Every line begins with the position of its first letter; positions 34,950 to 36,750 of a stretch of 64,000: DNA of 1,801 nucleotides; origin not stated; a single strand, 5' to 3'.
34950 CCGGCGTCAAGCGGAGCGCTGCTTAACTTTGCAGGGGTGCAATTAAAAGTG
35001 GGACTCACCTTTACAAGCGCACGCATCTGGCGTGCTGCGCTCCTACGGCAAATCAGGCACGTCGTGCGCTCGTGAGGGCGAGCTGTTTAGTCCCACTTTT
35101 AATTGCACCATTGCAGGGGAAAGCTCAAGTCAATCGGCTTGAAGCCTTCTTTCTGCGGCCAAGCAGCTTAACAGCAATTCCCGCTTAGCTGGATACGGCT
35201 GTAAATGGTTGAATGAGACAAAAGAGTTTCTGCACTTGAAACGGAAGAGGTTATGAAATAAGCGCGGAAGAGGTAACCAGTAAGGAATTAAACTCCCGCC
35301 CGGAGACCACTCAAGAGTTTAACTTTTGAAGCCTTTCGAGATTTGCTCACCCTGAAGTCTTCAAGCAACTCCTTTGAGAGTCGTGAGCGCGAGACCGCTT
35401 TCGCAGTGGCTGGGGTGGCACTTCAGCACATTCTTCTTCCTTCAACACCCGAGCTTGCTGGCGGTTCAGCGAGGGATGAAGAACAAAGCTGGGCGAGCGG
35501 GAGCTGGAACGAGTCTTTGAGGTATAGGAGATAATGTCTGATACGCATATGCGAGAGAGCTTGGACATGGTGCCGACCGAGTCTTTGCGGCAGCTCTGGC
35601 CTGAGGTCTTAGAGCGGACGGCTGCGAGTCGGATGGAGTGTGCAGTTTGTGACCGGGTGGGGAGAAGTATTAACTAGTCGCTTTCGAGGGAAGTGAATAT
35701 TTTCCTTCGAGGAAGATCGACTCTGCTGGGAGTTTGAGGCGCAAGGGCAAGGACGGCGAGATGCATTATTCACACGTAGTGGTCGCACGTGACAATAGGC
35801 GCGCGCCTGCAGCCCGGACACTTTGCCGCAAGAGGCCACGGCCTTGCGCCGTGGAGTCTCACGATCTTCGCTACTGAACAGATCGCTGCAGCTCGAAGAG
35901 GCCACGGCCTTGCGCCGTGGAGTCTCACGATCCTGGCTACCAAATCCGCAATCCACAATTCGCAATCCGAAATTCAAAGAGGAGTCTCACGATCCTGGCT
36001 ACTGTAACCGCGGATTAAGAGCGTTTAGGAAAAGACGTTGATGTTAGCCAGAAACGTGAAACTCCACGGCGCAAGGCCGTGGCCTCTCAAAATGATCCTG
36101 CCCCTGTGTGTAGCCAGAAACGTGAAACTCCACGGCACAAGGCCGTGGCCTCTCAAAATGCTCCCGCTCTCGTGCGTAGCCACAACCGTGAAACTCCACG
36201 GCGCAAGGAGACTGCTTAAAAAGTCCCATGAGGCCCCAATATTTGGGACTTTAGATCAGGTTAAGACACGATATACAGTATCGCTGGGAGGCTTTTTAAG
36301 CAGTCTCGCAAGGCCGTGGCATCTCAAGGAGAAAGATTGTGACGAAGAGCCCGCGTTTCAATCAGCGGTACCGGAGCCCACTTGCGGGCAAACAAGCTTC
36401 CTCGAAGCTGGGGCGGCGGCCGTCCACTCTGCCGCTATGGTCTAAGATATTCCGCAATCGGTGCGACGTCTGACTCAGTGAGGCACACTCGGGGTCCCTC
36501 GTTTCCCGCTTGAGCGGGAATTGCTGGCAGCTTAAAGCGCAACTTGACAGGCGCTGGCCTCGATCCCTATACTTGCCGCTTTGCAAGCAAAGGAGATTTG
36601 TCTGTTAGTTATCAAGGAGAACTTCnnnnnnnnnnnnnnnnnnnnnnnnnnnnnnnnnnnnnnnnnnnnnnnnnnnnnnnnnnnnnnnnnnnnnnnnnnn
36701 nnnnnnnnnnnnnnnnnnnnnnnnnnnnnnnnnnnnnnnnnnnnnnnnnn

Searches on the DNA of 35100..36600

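Call 10: search_rna_families(source=window, start=35100, end=36600, threshold=evalue, max_evalue=10, show_alignments=2)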
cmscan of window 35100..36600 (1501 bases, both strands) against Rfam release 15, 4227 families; matches with E-value up to 10: 3.
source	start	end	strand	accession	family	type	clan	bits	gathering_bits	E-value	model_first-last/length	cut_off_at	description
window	35978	36072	-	RF04211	MIR5185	Gene; miRNA;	-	17.1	101.7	4.2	1-111/111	no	MIR5185 microRNA precursor family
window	35895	36038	-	RF04180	BTnc231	Gene; sRNA;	-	14.6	80.4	5.9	1-154/154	no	Bacteroides sRNA BTnc231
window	35114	35255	-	RF02492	Gl_U2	Gene; snRNA; splicing;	-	12.2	100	9.1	1-136/136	no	Giardia U2 spliceosomal RNA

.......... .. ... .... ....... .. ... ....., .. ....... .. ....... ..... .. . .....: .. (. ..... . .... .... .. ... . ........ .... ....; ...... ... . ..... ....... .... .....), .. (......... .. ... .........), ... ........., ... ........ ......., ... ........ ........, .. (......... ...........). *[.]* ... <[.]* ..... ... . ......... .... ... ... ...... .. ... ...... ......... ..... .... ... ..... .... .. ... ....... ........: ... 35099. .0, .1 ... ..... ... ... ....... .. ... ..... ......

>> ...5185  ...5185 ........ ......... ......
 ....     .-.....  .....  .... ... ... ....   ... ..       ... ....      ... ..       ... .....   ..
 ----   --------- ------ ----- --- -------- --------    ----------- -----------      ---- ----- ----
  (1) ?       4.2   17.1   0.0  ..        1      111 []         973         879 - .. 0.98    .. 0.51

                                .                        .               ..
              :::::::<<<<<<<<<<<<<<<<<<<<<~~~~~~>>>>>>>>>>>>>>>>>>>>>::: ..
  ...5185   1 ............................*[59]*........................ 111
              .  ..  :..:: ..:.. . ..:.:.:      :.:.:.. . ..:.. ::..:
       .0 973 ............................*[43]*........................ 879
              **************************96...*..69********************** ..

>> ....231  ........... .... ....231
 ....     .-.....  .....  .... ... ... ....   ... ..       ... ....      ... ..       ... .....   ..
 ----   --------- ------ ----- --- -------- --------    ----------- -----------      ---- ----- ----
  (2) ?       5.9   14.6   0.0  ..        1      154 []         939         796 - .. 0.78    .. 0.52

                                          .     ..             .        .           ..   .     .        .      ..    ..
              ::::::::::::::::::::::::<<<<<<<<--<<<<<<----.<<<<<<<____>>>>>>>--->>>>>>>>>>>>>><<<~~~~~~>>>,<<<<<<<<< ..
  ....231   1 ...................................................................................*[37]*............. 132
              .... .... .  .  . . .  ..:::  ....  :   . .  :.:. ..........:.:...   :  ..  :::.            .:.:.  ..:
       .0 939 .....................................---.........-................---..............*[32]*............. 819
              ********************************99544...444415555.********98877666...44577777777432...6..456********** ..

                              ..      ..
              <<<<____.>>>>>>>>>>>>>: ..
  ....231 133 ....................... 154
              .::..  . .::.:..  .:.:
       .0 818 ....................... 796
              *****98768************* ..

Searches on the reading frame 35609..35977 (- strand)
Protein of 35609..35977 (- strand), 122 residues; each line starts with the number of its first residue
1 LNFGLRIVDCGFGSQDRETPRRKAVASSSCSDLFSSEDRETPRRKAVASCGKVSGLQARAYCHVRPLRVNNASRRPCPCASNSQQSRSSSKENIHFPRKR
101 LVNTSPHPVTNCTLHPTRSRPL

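Call 65: find_encoding_contigs(protein=window:35609-35977:-, flank=3000, max_places=6)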
Protein window:35609-35977:- (122 aa): no gene with exactly this product is on record in the collection.
